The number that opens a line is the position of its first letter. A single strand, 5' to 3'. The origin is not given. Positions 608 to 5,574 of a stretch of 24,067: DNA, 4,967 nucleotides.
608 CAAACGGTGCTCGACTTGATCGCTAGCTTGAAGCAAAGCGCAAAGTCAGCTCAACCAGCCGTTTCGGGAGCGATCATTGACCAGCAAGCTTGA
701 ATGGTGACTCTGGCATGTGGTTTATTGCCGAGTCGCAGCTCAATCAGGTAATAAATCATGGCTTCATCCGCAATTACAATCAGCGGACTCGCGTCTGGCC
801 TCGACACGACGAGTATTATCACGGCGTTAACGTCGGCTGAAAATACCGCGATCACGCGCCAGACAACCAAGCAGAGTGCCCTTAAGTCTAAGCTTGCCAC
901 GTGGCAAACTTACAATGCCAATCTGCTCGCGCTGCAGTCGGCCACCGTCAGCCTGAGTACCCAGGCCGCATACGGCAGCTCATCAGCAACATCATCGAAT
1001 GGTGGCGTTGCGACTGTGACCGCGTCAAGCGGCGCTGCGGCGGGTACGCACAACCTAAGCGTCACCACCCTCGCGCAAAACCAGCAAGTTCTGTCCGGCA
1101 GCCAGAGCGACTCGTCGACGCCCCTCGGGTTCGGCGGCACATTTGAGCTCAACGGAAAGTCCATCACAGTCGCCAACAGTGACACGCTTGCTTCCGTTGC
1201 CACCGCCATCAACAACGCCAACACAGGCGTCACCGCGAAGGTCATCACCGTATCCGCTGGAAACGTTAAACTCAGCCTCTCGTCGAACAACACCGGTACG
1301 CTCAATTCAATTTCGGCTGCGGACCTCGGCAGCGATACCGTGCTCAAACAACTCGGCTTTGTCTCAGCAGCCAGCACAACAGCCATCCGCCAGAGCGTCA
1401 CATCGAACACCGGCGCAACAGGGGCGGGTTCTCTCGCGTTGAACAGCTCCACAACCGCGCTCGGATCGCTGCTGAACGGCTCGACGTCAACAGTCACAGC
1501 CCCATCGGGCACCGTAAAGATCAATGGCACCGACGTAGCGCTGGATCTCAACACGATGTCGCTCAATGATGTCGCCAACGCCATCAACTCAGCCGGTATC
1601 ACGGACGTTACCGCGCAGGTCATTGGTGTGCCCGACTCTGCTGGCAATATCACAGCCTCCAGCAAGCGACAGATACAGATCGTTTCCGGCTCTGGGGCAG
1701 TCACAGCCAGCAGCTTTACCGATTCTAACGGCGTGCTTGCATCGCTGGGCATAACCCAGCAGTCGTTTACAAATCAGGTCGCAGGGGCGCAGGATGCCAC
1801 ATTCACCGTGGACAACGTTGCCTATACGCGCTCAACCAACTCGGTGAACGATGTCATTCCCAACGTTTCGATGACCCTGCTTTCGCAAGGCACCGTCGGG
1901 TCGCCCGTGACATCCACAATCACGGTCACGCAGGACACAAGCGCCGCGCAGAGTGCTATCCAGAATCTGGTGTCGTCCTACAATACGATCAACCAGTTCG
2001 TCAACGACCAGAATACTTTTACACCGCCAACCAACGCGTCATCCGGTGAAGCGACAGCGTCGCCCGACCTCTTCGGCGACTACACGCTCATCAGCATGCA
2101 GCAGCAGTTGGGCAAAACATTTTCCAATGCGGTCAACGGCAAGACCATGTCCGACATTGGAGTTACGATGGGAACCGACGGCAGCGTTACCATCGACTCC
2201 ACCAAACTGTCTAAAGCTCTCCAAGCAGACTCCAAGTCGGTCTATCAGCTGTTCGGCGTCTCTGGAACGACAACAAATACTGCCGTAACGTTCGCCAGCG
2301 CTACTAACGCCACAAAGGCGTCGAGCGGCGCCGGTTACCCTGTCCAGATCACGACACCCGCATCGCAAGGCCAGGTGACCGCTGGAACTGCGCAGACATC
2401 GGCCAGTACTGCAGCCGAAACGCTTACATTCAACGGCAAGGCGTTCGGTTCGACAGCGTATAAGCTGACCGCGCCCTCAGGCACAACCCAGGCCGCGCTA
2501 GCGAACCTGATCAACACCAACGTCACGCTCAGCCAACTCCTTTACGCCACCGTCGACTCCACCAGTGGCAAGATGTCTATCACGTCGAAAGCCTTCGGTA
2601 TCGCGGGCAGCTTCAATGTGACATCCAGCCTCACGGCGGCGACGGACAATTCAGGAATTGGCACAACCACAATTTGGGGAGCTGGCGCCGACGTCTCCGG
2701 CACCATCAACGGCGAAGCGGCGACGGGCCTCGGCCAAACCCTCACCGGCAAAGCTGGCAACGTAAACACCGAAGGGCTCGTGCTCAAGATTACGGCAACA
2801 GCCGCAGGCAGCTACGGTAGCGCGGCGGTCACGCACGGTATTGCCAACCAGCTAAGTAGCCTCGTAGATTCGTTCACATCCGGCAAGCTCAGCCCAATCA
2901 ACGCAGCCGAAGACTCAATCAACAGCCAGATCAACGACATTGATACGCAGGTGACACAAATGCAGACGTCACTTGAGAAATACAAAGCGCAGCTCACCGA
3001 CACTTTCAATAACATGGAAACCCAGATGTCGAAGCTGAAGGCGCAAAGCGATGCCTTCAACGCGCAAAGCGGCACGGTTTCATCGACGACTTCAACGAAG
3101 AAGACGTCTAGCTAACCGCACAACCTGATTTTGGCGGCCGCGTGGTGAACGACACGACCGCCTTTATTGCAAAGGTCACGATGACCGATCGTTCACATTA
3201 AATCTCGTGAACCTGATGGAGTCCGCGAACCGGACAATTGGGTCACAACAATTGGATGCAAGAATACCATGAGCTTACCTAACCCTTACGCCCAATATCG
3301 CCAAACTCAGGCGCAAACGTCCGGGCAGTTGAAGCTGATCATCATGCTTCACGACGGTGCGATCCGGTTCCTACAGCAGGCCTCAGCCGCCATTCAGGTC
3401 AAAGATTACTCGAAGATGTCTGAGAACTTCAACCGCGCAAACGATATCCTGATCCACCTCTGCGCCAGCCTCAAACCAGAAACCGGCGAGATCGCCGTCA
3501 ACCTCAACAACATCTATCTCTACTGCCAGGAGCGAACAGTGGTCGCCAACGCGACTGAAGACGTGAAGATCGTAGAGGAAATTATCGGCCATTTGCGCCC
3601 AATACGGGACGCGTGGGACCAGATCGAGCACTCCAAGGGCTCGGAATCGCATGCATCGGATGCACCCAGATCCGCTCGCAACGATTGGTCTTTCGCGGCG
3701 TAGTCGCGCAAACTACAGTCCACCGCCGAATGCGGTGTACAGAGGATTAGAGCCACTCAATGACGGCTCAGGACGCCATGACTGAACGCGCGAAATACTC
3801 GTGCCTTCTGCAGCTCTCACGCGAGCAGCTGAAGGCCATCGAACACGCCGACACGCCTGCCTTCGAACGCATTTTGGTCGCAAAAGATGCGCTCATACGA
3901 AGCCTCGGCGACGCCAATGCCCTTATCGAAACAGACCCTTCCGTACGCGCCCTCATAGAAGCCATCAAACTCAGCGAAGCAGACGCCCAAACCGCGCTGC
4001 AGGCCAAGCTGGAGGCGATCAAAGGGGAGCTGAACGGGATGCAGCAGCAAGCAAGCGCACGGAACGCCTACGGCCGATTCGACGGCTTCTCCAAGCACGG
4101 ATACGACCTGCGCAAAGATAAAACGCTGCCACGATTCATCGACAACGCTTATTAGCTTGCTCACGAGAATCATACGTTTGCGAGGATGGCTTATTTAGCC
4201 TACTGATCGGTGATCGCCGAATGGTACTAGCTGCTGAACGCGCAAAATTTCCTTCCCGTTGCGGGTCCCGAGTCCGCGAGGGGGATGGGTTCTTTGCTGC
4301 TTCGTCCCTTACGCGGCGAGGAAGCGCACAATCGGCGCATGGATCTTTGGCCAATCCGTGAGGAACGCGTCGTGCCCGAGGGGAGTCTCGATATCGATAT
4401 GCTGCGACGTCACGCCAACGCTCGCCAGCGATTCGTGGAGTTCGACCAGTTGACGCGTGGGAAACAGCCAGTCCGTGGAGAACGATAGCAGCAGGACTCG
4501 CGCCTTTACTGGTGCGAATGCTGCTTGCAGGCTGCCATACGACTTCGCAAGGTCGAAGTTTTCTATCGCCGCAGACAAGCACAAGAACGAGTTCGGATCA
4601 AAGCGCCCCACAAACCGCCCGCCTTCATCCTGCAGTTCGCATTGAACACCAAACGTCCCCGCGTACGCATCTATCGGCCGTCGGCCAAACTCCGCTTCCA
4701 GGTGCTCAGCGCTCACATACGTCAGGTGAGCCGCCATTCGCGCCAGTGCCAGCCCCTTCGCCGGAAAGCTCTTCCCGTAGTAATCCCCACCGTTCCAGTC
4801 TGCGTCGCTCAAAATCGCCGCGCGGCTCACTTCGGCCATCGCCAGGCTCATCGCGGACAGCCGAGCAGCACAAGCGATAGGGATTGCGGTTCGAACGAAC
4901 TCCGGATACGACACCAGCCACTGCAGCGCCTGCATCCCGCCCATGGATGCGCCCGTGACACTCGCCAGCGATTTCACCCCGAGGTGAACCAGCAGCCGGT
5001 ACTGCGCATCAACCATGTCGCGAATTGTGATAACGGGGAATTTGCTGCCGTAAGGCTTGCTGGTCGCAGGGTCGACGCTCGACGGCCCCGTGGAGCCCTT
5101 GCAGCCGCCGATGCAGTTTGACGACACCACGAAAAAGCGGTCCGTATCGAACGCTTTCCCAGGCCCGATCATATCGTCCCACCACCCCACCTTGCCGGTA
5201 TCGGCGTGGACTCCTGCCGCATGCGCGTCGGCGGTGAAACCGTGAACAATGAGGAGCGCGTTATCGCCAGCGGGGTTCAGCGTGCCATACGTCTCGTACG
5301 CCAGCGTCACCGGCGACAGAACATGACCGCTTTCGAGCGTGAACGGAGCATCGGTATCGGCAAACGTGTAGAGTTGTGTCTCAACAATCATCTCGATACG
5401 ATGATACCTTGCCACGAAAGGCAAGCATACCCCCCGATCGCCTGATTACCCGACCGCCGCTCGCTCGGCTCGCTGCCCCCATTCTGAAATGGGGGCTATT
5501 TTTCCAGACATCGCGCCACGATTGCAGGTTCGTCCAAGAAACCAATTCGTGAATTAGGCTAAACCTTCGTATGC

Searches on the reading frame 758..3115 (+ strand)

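Call 30: search_protein_families(library=pfam, proteins=[window:758-3115:+], max_evalue=0.01)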
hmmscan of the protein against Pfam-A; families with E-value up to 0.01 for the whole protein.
window:758-3115:+ (785 aa): 2 families
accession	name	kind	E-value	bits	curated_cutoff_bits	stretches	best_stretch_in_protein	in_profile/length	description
PF07195.17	FliD_C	-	7.9e-42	143.7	25.4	2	344-520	1-181/236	Flagellar hook-associated protein 2 C-terminus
PF02465.23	FliD_N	-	3e-20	73.1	24.8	1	13-109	1-97/97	Flagellar hook-associated protein 2 N-terminus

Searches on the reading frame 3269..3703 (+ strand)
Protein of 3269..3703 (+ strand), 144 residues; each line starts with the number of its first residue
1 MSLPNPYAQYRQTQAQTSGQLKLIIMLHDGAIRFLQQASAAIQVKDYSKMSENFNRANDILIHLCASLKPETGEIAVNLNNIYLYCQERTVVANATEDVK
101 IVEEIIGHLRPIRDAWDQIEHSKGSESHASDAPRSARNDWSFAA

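Call 30: search_protein_families(library=pfam, proteins=[window:3269-3703:+], max_evalue=0.01)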
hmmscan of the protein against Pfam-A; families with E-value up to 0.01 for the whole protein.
window:3269-3703:+ (144 aa): 1 family
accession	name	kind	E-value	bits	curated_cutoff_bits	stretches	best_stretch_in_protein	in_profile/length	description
PF02561.19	FliS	-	2.9e-33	115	26.7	1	7-119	1-114/115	Flagellar protein FliS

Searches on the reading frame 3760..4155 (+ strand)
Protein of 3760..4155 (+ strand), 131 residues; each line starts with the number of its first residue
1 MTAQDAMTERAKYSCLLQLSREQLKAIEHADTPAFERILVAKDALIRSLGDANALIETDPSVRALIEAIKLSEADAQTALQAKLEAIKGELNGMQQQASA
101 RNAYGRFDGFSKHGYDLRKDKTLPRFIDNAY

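Call 30: search_protein_families(library=pfam, proteins=[window:3760-4155:+], max_evalue=0.01)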
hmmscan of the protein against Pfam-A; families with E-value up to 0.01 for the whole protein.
window:3760-4155:+ (131 aa): 2 families
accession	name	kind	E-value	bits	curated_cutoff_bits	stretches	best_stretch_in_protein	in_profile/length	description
PF05130.17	FlgN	-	8.5e-06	26.7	30.5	0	61-106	96-141/147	FlgN protein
PF05400.18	FliT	-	0.00023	22.4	29.5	1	24-104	2-85/85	Flagellar protein FliT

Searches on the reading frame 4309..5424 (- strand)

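Call 30: search_protein_families(library=pfam, proteins=[window:4309-5424:-], max_evalue=0.01)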
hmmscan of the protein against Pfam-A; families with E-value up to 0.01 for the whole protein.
window:4309-5424:- (371 aa): 2 families
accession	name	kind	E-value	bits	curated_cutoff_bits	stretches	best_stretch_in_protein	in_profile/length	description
PF00561.26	Abhydrolase_1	-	8.6e-17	62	25.8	1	55-335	1-227/245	alpha/beta hydrolase fold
PF12146.15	Hydrolase_4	-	0.0053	16.5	27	0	156-193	80-117/239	Serine aminopeptidase, S33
